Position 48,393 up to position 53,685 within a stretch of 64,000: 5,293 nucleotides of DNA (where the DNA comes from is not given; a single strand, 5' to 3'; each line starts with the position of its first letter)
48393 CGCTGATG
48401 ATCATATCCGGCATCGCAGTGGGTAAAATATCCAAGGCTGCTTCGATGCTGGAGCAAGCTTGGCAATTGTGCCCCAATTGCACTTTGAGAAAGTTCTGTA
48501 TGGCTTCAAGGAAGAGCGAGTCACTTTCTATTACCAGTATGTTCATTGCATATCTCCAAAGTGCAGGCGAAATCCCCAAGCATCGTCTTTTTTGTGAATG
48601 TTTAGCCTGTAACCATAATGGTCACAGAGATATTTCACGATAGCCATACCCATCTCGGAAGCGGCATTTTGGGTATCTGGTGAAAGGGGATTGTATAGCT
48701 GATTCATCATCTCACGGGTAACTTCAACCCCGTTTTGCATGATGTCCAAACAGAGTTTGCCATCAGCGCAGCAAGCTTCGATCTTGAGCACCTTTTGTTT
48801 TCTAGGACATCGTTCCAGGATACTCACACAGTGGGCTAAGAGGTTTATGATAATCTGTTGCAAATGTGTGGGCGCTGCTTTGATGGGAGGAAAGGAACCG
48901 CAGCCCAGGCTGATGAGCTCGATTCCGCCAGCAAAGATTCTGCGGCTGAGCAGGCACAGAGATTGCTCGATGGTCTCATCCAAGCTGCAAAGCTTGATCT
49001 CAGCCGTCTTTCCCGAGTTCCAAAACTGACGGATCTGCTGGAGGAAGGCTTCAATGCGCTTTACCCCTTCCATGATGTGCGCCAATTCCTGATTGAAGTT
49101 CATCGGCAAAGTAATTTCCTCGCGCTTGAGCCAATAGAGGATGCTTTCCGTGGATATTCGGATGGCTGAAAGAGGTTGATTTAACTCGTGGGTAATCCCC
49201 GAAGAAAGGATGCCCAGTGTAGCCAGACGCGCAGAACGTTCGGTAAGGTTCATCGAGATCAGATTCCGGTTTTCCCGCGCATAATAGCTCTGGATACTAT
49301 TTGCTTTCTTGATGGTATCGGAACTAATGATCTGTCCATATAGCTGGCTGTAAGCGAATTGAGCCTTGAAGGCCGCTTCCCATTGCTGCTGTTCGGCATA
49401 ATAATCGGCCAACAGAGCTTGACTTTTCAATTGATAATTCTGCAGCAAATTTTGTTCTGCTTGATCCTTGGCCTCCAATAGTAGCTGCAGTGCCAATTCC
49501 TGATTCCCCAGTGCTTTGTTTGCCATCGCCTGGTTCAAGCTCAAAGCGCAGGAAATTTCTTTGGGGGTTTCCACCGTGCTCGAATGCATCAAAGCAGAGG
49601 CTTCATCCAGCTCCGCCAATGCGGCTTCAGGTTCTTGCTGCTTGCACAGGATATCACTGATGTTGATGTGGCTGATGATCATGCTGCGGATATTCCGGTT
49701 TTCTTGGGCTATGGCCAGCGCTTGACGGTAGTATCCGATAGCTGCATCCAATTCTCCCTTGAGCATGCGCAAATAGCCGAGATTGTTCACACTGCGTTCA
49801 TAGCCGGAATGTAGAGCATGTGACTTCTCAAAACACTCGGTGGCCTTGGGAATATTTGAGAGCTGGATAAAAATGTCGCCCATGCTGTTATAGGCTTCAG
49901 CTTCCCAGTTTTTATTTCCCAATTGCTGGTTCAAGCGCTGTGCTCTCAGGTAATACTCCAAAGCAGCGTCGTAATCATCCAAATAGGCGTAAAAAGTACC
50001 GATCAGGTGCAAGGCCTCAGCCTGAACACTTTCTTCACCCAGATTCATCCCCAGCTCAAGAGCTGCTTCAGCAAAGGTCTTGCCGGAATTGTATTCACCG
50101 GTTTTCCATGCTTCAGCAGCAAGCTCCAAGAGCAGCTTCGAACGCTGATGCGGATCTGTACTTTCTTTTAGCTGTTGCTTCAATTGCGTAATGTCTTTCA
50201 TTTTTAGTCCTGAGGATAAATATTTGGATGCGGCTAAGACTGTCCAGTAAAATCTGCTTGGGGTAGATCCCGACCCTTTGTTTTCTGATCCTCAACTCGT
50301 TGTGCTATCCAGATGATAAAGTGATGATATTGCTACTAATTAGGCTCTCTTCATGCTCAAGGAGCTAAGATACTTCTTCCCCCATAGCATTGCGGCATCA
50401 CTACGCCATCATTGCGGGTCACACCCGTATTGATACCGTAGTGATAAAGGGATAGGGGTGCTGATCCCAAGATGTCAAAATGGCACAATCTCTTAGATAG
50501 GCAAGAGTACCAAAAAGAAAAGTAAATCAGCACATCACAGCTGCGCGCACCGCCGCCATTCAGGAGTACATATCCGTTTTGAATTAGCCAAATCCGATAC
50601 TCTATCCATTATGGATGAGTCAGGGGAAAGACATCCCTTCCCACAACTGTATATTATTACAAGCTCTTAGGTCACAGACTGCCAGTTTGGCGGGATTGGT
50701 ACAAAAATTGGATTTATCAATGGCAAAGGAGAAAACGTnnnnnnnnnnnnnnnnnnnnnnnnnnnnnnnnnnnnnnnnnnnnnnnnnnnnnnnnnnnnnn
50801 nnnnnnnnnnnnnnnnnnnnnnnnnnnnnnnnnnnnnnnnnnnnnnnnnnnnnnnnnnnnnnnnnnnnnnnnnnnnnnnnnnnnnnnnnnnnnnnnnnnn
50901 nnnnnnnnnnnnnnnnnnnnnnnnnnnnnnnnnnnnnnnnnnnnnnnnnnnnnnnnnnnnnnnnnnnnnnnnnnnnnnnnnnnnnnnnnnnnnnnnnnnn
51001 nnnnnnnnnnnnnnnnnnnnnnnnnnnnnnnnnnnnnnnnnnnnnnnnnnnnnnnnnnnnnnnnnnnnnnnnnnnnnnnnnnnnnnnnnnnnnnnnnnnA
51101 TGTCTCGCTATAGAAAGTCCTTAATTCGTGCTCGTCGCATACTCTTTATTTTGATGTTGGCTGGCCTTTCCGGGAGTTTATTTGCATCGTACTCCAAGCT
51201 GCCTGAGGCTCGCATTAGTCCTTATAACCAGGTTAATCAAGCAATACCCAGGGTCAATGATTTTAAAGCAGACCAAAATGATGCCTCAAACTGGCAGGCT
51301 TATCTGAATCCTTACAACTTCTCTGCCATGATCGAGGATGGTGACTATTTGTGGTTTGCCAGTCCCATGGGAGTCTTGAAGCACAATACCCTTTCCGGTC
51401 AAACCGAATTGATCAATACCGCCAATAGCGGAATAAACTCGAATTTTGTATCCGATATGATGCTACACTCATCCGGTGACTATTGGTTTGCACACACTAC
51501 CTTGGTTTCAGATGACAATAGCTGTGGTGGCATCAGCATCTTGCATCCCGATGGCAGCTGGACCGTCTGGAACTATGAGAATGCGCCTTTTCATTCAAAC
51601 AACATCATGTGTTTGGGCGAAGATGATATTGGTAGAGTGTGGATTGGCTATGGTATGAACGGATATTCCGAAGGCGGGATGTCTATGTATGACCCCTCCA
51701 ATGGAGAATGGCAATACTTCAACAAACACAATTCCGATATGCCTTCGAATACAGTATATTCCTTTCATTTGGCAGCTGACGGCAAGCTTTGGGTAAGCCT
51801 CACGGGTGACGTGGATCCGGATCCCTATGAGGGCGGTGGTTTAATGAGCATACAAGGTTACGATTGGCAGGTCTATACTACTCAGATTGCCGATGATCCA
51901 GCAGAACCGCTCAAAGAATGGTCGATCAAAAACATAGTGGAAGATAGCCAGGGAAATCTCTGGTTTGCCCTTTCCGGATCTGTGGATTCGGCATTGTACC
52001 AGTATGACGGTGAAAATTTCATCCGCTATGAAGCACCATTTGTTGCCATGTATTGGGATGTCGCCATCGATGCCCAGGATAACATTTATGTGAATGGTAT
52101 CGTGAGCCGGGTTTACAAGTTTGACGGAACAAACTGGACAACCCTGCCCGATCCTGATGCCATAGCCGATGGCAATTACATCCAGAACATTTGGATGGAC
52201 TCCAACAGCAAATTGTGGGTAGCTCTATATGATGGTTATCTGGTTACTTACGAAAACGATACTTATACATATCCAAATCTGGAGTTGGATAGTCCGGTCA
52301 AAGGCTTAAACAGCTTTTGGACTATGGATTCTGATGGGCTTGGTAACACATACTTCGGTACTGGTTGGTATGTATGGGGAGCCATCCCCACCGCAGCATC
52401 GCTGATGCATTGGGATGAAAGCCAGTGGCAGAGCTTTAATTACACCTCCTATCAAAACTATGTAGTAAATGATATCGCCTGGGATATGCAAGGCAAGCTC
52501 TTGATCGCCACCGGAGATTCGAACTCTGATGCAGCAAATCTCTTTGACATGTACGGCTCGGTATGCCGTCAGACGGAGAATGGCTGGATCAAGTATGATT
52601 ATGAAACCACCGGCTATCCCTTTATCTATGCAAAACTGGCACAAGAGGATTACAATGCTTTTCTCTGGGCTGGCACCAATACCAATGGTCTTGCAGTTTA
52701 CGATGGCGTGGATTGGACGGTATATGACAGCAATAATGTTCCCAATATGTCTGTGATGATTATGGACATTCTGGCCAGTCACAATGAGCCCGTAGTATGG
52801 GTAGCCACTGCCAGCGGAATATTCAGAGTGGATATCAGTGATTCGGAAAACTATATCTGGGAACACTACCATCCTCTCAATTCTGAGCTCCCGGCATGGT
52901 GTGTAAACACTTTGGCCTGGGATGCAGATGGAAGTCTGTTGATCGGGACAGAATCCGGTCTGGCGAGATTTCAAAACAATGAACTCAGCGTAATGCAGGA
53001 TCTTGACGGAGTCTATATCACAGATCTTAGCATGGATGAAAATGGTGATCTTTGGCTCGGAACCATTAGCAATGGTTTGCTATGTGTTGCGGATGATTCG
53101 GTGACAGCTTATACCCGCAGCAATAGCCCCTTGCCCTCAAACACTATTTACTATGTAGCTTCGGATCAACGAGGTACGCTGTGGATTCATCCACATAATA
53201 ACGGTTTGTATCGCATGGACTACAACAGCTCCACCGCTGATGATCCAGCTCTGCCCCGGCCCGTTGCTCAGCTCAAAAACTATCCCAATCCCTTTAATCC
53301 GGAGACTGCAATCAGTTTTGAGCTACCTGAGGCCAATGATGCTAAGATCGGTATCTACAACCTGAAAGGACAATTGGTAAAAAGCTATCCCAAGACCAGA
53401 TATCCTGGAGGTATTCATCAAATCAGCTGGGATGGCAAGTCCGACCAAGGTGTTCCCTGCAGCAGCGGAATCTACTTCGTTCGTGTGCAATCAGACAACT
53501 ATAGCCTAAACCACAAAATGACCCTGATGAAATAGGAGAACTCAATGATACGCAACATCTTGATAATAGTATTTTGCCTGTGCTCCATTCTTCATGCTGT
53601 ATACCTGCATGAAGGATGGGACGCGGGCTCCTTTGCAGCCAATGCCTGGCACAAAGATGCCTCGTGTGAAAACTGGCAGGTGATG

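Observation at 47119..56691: TPR-kinase / NtrC-type sigma54 pair divergent from an operon of a CheY-like protein plus two giant T9SS-tagged proteins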

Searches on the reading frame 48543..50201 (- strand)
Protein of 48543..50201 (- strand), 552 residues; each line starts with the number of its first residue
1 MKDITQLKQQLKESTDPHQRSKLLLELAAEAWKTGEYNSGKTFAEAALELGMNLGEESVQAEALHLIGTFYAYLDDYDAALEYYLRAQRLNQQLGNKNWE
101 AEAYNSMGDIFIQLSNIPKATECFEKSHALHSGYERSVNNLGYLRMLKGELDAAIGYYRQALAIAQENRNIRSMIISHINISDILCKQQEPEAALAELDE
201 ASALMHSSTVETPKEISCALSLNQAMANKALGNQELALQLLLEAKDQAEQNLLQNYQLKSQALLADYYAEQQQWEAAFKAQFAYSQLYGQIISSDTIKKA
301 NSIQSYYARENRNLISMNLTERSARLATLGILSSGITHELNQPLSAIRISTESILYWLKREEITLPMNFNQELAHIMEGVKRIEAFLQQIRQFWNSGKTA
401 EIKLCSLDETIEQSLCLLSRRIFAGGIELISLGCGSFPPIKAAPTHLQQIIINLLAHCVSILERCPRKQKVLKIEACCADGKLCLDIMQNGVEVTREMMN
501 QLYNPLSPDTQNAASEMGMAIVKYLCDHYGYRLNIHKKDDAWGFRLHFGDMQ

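Call 3: search_protein_families(library=pfam, proteins=[window:48543-50201:-], max_evalue=0.01)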
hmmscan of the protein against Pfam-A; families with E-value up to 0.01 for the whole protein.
window:48543-50201:- (552 aa): 10 families
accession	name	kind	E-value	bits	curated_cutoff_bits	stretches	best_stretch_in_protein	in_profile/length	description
PF13424.12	TPR_12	-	2.6e-19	69.6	30.1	2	61-130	3-74/77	Tetratricopeptide repeat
PF07719.23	TPR_2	-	3.5e-13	49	27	2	61-92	1-32/34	Tetratricopeptide repeat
PF00515.34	TPR_1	-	5.3e-10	39.1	27.8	3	61-92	1-32/34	Tetratricopeptide repeat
PF13181.12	TPR_8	-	1.2e-09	38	25.7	1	61-93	1-33/34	Tetratricopeptide repeat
PF02518.31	HATPase_c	-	1.2e-06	29.4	26.4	1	444-539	3-97/111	Histidine kinase-, DNA gyrase B-, and HSP90-like ATPase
PF00512.31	HisKA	-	4.9e-06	26.9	26.9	1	332-393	5-60/66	His Kinase A (phospho-acceptor) domain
PF13176.12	TPR_7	-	1e-05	25.6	27.9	1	139-169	3-33/36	Tetratricopeptide repeat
PF17874.7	TPR_MalT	-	0.0033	17.2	45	0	31-257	11-242/336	MalT-like TPR region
PF13428.12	TPR_14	-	0.0043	18.1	23.5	0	141-172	7-38/44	Tetratricopeptide repeat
PF14938.12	SNAP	-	0.0063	16.5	25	1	14-126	68-180/282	Soluble NSF attachment protein, SNAP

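Call 10: search_protein_families(library=ncbifam, proteins=[window:48543-50201:-], max_evalue=0.01)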
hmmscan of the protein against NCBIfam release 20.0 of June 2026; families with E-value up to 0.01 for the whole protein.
window:48543-50201:- (552 aa): 28 families (the best 25 are shown)
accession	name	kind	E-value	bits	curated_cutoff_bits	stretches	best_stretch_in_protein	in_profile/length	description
NF008468.0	PRK11360.1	equivalog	5.6e-19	67.9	646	1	321-536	388-593/616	two-component system sensor histidine kinase AtoS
NF040750.1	tetrathio_HK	equivalog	8.8e-15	54.2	750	1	321-538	330-541/555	tetrathionate respiration histidine kinase TtrS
NF052574.1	HisKinEspCMyxo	equivalog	5.4e-13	48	1200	1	324-536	412-622/785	serine histidine kinase EspC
NF007688.0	PRK10364.1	equivalog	2.5e-12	46.3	479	1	306-536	215-436/460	two-component system sensor histidine kinase ZraS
NF053520.1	HK_Porph_FimS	equivalog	1.7e-11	43.2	600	2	13-128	76-191/618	sensor histidine kinase FimS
NF053720.1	NsdA_fam_reg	subfamily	1.2e-10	41.5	75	2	141-250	207-313/432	NsdA family TPR-like regulatory protein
NF052573.1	HisKinEspAMyxo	equivalog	2.6e-09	35.7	1400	1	322-527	377-587/755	serine histidine kinase EspA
NF041717.1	HaaA_phane_TPR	equivalog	6.4e-09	34.5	1125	1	18-168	709-865/882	cyclophane-containing RiPP biosynthesis TPR protein HaaT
NF010411.0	PRK13837.1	equivalog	1.2e-08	33.5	647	1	309-455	431-569/828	two-component system VirA-like sensor kinase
NF041777.1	sens_FixL_Rhizob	equivalog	2e-08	33.4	850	1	324-537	257-467/485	sensor protein FixL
NF047497.1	HK_LIC_12097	equivalog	6.1e-07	28.5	500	1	322-414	143-231/367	LIC_12097 family sensor histidine kinase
NF038348.1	T2SS_HK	subfamily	1.7e-06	26.7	450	1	377-536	405-558/574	histidine kinase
NF049962.1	HisKinFlgSCampy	equivalog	2.7e-05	23.3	600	1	252-527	70-317/338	fla regulon two-component system sensor histidine kinase FlgS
NF008312.0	PRK11100.1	equivalog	4.9e-05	22.3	356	1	336-539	263-462/477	two-component system sensor histidine kinase CreC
TIGR02917.1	PEP_TPR_lipo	equivalog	6.6e-05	21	312.2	1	96-265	460-613/899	XrtA/PEP-CTERM system TPR-repeat protein PrsT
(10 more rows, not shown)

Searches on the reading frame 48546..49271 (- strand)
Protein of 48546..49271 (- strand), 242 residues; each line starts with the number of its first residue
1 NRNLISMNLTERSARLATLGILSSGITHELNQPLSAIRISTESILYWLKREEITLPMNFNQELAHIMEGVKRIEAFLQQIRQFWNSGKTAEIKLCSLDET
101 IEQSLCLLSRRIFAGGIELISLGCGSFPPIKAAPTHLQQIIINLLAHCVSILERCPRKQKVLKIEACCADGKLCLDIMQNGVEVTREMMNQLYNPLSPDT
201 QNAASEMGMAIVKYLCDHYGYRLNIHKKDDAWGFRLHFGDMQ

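Call 62: search_solved_structures(query=window:48546-49271:-, max_evalue=0.001, show_alignments=3)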
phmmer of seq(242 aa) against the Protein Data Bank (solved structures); distinct sequences matched with E-value up to 0.001: 10.
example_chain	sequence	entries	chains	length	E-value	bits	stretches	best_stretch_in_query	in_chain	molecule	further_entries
9jfj_A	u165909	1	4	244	3.9e-09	39.8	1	10-228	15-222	Sensor histidine kinase ZraS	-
8a3u_A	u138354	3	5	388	7.3e-07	32.4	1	14-223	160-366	Putative Sensory box protein,Sensor protein FixL | Putative Sensory box protein,Putative Sensory box protein,Sensor protein FixL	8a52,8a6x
8a7f_A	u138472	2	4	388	7.4e-07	32.4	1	14-223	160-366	Putative Sensory box protein,Sensor protein FixL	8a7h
4gcz_A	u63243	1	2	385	7.6e-07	32.3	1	14-223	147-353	Blue-light photoreceptor, Sensor protein fixL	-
3a0r_A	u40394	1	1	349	4.8e-06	29.7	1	11-225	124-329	Sensor protein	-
2c2a_A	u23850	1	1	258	9.4e-06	28.8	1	23-226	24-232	SENSOR HISTIDINE KINASE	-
3dge_A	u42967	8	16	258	9.5e-06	28.8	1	23-226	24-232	Sensor protein | Histidine kinase | Sensor histidine kinase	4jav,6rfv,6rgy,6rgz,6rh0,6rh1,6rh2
5uht_A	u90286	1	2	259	9.5e-06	28.8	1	23-226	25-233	Sensor histidine kinase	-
6azr_A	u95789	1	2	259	9.5e-06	28.8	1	23-226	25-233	Sensor histidine kinase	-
5idj_A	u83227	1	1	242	0.0003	23.8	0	13-226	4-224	Histidine kinase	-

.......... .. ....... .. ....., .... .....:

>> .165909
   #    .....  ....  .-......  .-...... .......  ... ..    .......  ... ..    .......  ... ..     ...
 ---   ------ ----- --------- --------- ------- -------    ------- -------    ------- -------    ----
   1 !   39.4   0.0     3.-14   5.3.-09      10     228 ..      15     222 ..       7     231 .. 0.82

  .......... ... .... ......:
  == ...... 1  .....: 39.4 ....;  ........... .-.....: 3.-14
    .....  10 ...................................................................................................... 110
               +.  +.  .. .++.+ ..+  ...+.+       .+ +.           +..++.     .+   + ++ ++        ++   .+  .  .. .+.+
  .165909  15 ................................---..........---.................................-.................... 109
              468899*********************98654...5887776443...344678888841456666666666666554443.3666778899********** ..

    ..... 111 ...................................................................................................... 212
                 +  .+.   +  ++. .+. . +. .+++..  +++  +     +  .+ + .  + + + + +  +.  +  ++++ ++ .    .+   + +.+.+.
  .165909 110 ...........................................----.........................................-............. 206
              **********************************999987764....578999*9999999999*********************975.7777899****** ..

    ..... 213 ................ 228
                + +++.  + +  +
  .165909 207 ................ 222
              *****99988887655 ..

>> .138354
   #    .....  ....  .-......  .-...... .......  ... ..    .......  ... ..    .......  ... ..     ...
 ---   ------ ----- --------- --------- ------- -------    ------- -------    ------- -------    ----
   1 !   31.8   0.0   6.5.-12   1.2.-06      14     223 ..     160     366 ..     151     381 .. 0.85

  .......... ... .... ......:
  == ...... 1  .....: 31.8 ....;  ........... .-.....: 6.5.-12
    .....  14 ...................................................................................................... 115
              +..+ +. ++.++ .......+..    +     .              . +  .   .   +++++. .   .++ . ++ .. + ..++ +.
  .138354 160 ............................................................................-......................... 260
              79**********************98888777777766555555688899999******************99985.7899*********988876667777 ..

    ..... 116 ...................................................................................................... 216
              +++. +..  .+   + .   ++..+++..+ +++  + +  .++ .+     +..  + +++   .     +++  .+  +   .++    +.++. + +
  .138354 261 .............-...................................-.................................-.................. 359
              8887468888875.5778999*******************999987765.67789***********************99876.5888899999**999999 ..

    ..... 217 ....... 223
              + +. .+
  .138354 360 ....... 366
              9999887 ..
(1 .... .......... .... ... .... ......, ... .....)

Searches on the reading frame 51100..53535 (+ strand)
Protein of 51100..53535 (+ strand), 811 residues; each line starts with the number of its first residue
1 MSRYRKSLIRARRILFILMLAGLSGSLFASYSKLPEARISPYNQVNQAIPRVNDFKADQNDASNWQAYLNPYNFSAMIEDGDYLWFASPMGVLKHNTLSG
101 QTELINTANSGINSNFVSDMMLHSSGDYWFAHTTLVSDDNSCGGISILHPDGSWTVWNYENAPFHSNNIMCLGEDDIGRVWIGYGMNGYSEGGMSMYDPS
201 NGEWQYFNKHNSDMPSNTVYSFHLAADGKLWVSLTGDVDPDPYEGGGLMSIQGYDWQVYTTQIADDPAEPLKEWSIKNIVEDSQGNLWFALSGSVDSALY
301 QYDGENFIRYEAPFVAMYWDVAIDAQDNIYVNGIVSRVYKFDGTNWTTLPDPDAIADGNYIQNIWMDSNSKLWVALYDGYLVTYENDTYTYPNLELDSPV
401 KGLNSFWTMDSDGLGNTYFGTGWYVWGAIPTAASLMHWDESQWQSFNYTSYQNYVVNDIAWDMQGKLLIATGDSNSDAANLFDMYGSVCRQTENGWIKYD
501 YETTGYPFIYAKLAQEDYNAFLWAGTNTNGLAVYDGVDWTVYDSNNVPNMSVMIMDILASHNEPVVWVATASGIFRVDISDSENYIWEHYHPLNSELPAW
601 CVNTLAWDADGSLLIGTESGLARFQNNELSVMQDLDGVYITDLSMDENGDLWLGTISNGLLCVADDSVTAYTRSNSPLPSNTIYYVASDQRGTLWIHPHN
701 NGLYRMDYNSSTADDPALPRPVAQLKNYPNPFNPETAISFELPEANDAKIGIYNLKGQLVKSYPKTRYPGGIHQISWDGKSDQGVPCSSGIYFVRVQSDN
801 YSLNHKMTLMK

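Call 3: search_protein_families(library=pfam, proteins=[window:51100-53535:+], max_evalue=0.01)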
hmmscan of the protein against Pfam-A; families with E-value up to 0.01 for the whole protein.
window:51100-53535:+ (811 aa): 5 families
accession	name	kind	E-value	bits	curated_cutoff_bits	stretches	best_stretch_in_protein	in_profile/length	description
PF07494.17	Reg_prop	-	1.3e-20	71.2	20.4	0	635-655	2-22/24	Two component regulator propeller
PF13860.13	FlgD_ig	-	1.4e-11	44.6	27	1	735-800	9-77/79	FlgD Ig-like domain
PF08450.18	SGL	-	1.1e-10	42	26.3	1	563-660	3-108/246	SMP-30/Gluconolactonase/LRE-like region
PF18962.6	Por_Secre_tail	-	1.5e-08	35.3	27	1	728-807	2-73/75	Secretion system C-terminal sorting domain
PF13585.12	CHU_C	-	0.00082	19.9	27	0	744-799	25-73/86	CHU_C Type IX secretion signal domain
